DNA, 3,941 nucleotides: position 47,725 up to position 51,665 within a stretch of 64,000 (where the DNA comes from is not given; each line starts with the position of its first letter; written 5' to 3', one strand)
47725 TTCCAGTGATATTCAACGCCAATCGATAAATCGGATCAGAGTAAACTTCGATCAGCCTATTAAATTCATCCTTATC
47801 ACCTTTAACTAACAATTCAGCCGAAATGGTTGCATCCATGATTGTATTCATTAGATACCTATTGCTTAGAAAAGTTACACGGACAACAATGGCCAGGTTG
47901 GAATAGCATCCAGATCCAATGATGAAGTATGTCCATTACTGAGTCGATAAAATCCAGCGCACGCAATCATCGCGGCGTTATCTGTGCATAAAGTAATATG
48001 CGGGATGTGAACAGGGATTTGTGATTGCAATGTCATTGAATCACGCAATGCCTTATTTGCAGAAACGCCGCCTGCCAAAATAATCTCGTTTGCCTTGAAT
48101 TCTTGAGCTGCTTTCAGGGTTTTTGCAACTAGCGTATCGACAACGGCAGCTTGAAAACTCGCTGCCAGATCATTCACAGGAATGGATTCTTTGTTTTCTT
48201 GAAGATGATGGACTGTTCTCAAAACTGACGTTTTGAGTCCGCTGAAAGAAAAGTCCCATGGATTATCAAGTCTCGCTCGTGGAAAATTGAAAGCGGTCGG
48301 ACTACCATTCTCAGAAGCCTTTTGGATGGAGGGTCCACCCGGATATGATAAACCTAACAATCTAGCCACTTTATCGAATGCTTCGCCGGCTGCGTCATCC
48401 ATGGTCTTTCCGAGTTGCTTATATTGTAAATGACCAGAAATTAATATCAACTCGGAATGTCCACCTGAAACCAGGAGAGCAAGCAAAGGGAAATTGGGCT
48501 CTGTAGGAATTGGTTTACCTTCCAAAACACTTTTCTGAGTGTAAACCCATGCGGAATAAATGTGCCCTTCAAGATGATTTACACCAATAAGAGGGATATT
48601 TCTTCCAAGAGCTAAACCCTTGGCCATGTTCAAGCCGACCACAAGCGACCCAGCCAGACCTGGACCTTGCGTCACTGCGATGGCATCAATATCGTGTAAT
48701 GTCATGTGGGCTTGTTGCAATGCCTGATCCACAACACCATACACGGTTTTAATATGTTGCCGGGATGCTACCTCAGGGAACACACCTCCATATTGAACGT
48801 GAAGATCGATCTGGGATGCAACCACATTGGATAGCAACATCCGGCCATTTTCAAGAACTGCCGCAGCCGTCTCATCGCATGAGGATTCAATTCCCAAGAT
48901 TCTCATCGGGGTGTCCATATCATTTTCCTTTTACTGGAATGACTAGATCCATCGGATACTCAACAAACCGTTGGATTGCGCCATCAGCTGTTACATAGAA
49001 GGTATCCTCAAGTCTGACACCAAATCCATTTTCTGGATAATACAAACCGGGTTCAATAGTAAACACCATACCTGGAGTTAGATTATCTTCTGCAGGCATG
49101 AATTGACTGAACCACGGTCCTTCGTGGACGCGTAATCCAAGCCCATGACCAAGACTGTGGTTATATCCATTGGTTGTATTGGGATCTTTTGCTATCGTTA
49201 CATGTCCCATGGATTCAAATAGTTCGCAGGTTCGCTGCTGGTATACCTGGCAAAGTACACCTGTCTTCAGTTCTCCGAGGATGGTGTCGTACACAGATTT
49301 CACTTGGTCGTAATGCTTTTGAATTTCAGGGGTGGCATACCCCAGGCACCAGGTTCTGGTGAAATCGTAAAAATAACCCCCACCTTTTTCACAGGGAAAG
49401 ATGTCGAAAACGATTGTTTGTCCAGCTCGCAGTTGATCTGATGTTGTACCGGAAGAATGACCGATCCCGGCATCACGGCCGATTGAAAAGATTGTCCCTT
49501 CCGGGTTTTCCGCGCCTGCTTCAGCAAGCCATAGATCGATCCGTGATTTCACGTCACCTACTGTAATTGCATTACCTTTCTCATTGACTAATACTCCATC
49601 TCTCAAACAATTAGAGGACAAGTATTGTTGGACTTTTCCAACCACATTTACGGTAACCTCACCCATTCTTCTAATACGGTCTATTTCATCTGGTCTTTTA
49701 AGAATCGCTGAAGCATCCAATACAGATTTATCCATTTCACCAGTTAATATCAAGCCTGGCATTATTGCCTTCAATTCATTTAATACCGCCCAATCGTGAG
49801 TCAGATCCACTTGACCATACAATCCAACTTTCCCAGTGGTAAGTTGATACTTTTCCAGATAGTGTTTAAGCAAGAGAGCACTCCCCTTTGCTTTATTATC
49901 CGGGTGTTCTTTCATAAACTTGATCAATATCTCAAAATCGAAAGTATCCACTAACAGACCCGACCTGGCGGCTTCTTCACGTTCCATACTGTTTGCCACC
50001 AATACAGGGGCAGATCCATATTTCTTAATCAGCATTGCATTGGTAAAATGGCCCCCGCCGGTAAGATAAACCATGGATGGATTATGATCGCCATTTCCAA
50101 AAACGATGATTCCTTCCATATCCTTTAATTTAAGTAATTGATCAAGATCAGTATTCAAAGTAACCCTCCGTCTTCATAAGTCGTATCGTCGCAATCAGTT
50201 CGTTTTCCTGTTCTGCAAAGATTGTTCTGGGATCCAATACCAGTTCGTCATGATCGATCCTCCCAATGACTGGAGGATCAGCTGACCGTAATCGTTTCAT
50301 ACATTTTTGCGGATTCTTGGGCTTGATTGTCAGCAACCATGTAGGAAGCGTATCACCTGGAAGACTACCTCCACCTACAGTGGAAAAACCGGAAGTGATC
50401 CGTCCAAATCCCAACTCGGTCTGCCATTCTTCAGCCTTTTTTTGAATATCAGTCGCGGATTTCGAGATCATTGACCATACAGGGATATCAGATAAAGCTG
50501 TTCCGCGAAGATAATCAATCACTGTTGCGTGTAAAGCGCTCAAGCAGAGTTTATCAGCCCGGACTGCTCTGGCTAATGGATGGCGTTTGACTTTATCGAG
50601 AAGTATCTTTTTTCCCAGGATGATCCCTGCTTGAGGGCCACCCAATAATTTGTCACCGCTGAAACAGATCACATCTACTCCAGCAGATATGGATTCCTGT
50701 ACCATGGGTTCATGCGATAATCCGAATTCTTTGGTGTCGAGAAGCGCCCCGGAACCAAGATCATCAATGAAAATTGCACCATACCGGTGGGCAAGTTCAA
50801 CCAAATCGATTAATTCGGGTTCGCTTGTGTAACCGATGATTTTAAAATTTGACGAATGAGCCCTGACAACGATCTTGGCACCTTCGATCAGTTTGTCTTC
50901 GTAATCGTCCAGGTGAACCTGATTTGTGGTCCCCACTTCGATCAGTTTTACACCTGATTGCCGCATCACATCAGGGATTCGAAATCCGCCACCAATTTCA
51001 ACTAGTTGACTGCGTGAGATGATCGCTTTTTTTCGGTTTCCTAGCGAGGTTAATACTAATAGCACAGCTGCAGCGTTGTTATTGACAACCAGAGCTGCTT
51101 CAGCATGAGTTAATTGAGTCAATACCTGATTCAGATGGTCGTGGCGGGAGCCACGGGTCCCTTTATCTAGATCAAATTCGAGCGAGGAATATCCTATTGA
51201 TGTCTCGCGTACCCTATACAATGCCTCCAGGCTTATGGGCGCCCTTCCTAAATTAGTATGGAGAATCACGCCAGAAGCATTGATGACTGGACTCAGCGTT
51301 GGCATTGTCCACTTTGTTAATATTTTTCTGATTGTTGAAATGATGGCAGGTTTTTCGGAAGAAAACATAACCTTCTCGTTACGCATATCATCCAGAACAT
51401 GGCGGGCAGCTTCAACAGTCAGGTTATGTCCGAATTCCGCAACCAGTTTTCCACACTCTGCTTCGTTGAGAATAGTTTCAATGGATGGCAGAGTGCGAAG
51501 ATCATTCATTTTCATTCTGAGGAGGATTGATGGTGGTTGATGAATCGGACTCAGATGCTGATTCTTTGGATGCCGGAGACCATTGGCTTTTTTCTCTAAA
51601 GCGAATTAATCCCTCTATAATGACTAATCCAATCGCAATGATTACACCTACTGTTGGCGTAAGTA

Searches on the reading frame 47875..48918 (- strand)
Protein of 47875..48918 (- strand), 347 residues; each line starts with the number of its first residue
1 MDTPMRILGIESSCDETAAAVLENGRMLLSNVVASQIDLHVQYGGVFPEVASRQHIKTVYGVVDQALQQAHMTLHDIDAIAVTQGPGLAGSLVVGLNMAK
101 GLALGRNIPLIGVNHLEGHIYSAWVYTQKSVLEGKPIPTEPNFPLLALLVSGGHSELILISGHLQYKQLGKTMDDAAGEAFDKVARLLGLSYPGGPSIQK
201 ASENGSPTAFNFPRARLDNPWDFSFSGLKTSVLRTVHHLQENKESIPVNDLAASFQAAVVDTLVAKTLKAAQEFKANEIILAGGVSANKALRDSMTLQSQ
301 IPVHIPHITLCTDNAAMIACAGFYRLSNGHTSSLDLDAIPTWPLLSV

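Call 6: search_protein_families(library=pfam, proteins=[window:47875-48918:-], max_evalue=0.01)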
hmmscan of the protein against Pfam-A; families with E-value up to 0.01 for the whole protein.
window:47875-48918:- (347 aa): 4 families
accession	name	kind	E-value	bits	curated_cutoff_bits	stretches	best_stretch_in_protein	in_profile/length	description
PF00814.31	TsaD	-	3.5e-93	312.6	24.8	1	28-319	2-263/264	tRNA N6-adenosine threonylcarbamoyltransferase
PF22521.2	HypF_C_2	-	1.8e-07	31.6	27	1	215-297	130-215/241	Carbamoyltransferase, Kae1-like Domain, second subdomain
PF02543.21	Carbam_trans_N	-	0.00012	22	24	1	241-289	272-314/346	Carbamoyltransferase N-terminus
PF01869.26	BcrAD_BadFG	-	0.0019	18.2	31.5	0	46-88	31-74/271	BadF/BadG/BcrA/BcrD ATPase family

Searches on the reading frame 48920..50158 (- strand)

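Call 6: search_protein_families(library=pfam, proteins=[window:48920-50158:-], max_evalue=0.01)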
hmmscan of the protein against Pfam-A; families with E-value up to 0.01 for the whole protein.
window:48920-50158:- (412 aa): 1 family
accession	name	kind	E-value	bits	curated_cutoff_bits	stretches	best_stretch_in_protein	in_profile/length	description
PF00557.29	Peptidase_M24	-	8.1e-37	127.5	23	1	161-391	2-208/208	Metallopeptidase family M24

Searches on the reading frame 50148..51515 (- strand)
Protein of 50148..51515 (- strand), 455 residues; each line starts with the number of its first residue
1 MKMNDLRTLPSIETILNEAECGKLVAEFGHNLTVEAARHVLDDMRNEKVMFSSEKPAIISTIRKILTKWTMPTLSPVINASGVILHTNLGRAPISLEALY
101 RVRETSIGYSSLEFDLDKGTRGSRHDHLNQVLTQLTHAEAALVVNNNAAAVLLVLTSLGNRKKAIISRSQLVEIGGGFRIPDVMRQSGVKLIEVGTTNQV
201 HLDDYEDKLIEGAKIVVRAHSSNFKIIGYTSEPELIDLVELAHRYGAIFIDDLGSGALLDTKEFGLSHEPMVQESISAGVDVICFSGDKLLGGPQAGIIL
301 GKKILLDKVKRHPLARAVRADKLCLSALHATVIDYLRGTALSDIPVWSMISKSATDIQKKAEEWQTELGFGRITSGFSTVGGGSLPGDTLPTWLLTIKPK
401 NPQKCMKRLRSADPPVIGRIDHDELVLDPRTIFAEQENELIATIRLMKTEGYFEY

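Call 6: search_protein_families(library=pfam, proteins=[window:50148-51515:-], max_evalue=0.01)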
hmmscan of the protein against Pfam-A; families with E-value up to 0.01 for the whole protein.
window:50148-51515:- (455 aa): 4 families
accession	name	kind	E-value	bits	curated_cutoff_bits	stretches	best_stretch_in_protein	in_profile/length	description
PF03841.19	SelA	-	6e-130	434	22.8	1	77-432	1-366/367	L-seryl-tRNA selenium transferase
PF12390.13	Se-cys_synth_N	-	1.3e-08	35.2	22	1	6-45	1-40/40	Selenocysteine synthase N terminal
PF00266.25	Aminotran_5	-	8.2e-06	25.5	21.5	1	180-310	105-222/371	Aminotransferase class-V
PF01053.26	Cys_Met_Meta_PP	-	0.0023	17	27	1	124-296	53-205/381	Cys/Met metabolism PLP-dependent enzyme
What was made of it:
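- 50148..51515 (-): selA, L-seryl-tRNA(Sec) selenium transferase. Intact. It shows the genome carries Sec-synthesis machinery. Call 6: PF03841, E = 6e-130.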

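Call 7: search_protein_families(library=ncbifam, proteins=[window:50148-51515:-], max_evalue=0.01)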
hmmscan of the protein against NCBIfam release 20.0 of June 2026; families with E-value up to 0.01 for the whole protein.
window:50148-51515:- (455 aa): 15 families
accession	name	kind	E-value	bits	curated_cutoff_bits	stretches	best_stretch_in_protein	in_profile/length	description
TIGR00474.1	selA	equivalog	2.1e-157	524.7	267.9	1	6-444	1-453/455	L-seryl-tRNA(Sec) selenium transferase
TIGR01437.1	selA_rel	subfamily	2.4e-11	43.2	385.3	1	136-337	74-259/363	DgaE family pyridoxal phosphate-dependent ammonia lyase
TIGR03576.1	pyridox_MJ0158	hypoth_equivalog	8.9e-09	34.9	304.45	1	138-328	71-243/346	TIGR03576 family pyridoxal phosphate-dependent enzyme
NF047797.1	glminPNH3LysDgaE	equivalog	3e-06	26.4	600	1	136-350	76-274/367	D-glucosaminate-6-phosphate ammonia lyase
TIGR01979.1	sufS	subfamily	5.2e-06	25.6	475.1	1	187-310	134-242/403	SufS family cysteine desulfurase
NF041166.1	f2_encap_cargo1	exception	1.9e-05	24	800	1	189-310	363-469/623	family 2A encapsulin nanocompartment cargo protein cysteine desulfurase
NF006095.0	PRK08247.1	equivalog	0.0001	21.2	585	1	92-295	26-204/369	methionine biosynthesis PLP-dependent protein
TIGR02080.1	O_succ_thio_ly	equivalog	0.0002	20.2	504.55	1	113-316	42-223/382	cystathionine gamma-synthase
NF005870.0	PRK07810.1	equivalog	0.00023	19.8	618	1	131-333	81-262/406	O-succinylhomoserine sulfhydrylase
TIGR01825.1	gly_Cac_T_rel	subfamily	0.00032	19.5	535.4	1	125-268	80-216/385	BioF/Kbl family PLP-dependent acyltransferase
NF005394.0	PRK06939.1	equivalog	0.00052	18.9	460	1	105-311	72-266/397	glycine C-acetyltransferase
NF006097.0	PRK08249.1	equivalog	0.00054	18.4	600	1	128-311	71-237/402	cystathionine gamma-synthase family protein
NF004854.0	PRK06207.1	subfamily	0.00066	18.5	464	1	191-324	157-288/405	pyridoxal phosphate-dependent aminotransferase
TIGR03588.1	PseC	equivalog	0.0012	17.8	423.5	1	120-253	27-156/380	UDP-4-amino-4,6-dideoxy-N-acetyl-beta-L-altrosamine transaminase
TIGR01325.1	O_suc_HS_sulf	equivalog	0.0095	14.6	510.05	0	132-333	63-242/380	O-succinylhomoserine sulfhydrylase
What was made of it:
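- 50148..51515 (-): Call 7: TIGR00474, 524.7 bits against a cut-off of 267.9.
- Checked: selA at 50148..51515: TIGR00474, 525 bits against a cut-off of 268 (call 7).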

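Call 43: list_cluster_members(proteins=[P0002, window:50148-51515:-])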
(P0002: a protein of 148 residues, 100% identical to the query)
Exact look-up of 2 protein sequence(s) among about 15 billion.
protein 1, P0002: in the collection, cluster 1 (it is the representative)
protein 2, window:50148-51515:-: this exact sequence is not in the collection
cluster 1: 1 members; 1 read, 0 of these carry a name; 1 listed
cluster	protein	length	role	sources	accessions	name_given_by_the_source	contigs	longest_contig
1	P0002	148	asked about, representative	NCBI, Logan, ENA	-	-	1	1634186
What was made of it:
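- Tried and rejected: The window's SelA sequence is not in that collection under this exact start (call 43).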
